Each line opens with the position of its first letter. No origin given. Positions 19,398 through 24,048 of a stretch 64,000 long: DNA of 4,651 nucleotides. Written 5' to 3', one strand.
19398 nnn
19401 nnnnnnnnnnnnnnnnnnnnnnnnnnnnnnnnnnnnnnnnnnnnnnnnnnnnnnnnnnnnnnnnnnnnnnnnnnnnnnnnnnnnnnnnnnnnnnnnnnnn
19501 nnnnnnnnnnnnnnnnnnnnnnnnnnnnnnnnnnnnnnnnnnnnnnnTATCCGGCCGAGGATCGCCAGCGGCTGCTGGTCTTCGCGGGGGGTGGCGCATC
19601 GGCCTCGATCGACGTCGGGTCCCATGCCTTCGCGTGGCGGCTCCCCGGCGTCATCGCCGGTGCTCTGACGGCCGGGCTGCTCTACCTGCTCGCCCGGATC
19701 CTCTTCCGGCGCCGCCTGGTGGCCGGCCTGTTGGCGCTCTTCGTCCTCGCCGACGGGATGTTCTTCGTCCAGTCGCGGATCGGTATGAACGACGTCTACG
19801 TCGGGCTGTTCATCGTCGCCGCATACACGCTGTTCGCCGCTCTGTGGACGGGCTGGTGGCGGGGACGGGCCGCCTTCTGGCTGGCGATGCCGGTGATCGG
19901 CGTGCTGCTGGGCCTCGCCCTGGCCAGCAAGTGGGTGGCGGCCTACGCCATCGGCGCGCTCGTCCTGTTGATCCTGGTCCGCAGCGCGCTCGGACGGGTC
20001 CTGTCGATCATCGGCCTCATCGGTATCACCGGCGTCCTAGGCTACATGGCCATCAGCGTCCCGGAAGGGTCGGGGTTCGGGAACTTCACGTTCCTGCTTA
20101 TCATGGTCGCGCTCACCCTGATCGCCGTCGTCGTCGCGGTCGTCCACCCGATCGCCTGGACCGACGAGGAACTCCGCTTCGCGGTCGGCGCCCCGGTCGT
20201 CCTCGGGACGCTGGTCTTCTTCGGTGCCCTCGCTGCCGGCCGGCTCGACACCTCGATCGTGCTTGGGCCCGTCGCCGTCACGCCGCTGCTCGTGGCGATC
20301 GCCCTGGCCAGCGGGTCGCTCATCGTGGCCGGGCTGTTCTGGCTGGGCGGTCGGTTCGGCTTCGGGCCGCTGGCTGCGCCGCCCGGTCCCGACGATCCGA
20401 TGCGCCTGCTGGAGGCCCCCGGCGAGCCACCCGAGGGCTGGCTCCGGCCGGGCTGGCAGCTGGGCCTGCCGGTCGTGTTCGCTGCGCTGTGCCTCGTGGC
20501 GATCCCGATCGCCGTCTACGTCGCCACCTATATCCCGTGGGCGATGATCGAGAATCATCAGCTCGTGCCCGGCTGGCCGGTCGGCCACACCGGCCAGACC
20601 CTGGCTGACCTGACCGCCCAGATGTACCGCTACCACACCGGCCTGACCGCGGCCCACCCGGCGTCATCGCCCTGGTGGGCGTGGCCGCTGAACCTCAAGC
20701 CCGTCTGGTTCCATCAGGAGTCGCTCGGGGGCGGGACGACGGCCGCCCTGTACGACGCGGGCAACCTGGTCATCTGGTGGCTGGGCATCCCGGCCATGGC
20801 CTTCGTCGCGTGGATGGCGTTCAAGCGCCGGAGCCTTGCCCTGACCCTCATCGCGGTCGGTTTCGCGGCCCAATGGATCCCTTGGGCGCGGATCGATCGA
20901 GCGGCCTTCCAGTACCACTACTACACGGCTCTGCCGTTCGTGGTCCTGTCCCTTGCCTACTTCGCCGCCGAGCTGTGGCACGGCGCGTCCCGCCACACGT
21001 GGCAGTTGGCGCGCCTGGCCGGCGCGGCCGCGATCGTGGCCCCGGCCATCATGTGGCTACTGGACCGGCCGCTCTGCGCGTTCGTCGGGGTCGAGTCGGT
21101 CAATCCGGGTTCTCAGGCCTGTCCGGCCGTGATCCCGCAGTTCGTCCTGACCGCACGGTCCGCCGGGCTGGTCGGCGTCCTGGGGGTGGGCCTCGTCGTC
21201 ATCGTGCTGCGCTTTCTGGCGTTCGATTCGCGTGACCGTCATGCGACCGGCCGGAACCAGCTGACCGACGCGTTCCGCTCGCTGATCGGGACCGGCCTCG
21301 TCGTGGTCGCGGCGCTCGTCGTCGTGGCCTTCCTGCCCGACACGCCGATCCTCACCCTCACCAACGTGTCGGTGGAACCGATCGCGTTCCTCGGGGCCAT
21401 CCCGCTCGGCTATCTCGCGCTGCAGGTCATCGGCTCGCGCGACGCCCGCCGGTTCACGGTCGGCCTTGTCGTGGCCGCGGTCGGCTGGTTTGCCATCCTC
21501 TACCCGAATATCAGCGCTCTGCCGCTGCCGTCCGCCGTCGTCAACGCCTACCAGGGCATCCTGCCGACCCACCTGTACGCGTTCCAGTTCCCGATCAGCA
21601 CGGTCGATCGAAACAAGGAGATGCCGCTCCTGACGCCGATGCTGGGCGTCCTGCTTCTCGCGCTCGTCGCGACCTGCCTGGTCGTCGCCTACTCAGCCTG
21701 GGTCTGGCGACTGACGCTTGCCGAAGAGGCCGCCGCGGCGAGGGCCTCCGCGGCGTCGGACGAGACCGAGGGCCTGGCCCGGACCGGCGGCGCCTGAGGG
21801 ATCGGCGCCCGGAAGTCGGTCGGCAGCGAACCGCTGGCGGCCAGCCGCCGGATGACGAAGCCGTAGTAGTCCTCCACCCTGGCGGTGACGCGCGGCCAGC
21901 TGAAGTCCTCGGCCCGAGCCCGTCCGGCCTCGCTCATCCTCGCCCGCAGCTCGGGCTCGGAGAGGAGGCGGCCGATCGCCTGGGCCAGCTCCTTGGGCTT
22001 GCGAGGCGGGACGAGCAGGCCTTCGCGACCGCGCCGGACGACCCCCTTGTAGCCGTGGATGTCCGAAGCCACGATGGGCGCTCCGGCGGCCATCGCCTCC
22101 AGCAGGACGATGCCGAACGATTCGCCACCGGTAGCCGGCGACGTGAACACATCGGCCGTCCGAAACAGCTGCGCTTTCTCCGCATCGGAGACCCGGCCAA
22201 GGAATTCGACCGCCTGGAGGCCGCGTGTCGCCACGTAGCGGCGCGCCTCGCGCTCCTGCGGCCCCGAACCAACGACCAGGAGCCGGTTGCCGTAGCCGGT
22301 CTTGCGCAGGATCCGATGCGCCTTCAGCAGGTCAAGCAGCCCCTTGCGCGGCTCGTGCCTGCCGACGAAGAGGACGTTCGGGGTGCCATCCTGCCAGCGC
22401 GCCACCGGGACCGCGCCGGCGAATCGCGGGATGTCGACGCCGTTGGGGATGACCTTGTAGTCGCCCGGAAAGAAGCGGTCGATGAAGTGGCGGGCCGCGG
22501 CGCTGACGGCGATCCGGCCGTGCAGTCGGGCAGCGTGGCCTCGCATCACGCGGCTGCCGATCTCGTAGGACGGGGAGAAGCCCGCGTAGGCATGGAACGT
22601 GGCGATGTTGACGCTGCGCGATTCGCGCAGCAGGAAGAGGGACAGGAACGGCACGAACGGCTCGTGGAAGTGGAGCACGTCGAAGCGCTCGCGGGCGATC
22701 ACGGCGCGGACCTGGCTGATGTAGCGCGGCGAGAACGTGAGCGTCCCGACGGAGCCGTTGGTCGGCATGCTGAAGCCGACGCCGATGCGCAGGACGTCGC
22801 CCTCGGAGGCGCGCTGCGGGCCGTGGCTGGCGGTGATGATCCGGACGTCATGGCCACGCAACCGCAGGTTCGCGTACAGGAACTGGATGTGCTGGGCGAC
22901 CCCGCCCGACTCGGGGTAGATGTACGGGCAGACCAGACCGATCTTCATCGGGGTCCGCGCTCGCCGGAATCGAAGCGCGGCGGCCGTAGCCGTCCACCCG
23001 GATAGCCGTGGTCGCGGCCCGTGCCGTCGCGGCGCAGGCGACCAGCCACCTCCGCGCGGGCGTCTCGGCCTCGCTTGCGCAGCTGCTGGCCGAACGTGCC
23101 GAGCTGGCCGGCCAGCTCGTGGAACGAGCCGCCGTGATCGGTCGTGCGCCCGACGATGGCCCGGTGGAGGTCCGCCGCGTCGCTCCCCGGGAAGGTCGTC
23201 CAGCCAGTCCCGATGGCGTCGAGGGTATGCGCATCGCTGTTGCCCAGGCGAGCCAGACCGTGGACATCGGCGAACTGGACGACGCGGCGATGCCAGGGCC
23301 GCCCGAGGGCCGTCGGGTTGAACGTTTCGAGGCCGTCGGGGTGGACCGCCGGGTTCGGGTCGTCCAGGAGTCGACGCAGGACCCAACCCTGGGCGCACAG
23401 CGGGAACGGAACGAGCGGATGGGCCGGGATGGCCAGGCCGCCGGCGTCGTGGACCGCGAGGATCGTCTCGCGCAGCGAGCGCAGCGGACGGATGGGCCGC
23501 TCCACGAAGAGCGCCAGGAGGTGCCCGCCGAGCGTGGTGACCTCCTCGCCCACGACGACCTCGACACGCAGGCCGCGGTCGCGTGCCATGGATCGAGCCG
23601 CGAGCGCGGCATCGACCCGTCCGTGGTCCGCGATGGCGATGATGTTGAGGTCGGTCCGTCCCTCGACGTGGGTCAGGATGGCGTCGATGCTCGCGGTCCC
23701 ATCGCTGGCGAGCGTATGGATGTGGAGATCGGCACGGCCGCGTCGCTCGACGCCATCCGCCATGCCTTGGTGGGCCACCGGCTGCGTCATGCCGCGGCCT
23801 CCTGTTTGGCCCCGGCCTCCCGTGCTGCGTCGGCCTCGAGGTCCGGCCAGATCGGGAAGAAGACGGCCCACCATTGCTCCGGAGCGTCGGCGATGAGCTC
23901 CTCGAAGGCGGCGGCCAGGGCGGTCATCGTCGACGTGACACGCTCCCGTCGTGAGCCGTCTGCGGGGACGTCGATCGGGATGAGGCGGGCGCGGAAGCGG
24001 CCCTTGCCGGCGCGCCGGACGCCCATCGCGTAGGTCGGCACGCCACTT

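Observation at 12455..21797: Compact lipid-linked-sugar glycosylation locus: GT2 donor synthase plus four GT-C modules in three ORFs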

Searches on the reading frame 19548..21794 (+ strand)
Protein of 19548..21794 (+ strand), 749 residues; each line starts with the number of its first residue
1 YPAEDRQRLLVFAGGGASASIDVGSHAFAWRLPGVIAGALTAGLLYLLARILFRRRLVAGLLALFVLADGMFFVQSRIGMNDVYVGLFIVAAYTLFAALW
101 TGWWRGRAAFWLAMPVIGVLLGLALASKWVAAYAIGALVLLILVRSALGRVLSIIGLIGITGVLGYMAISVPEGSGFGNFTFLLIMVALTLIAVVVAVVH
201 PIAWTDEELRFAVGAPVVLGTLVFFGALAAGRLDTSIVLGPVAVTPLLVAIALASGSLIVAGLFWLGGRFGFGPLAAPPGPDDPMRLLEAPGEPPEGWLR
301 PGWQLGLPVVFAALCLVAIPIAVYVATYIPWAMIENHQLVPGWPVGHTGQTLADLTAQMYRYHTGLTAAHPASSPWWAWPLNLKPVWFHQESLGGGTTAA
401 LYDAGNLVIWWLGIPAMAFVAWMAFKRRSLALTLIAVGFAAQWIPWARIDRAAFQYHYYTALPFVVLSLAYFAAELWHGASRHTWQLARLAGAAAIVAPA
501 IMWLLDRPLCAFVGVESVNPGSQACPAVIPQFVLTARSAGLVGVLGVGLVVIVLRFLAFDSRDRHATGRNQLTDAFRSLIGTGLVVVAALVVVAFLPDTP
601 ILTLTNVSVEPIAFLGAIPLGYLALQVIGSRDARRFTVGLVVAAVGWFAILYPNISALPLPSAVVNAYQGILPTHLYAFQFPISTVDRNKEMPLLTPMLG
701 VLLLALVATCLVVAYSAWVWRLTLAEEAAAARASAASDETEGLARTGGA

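Call 9: search_protein_families(library=pfam, proteins=[window:19548-21794:+], max_evalue=10)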
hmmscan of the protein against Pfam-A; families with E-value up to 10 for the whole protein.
window:19548-21794:+ (749 aa): 3 families
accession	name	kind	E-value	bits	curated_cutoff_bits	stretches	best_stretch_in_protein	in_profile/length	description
PF16192.10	PMT_4TMC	-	6.6e-14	52.3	32.4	1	352-500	5-173/202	C-terminal four TMM region of protein-O-mannosyltransferase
PF02366.24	PMT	-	1.4e-10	41.6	22.7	1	27-144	82-198/245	Dolichyl-phosphate-mannose-protein mannosyltransferase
PF13231.12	PMT_2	-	8.9e-06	26.4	26.1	1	24-152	18-138/160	Dolichyl-phosphate-mannose-protein mannosyltransferase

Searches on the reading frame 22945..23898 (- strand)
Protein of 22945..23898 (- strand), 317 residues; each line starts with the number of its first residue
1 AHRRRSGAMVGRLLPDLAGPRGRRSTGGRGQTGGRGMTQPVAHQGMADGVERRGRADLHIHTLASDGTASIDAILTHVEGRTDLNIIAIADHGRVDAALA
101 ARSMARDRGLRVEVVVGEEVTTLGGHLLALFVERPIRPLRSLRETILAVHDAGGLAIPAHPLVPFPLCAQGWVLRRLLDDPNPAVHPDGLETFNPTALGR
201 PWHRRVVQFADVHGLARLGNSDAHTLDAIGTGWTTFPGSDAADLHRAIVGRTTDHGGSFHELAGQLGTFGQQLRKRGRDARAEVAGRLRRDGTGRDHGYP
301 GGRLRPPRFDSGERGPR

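Call 8: search_protein_families(library=pfam, proteins=[window:22945-23898:-], max_evalue=0.001)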
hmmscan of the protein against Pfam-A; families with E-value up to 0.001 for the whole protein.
window:22945-23898:- (317 aa): 1 family
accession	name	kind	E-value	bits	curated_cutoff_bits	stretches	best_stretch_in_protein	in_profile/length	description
PF13263.12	PHP_C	-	5.2e-11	42.4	21.3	1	202-249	3-52/56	PHP-associated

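Call 68: search_protein_families(library=ncbifam, proteins=[window:22945-23898:-], max_evalue=0.00001)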
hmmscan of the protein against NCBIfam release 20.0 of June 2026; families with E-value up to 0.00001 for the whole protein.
window:22945-23898:- (317 aa): 3 families
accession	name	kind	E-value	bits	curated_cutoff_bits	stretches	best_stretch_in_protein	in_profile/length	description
NF038032.1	CehA_McbA_metalo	domain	4.4e-15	55.9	80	1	55-200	4-150/315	CehA/McbA family metallohydrolase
NF047791.1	RNaseRnm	equivalog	3.5e-10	39.6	375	1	56-123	3-69/275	RNase RNM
NF041577.1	nside_bi_sphtase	equivalog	1.6e-06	27.5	400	0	56-120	4-65/276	3',5'-nucleoside bisphosphate phosphatase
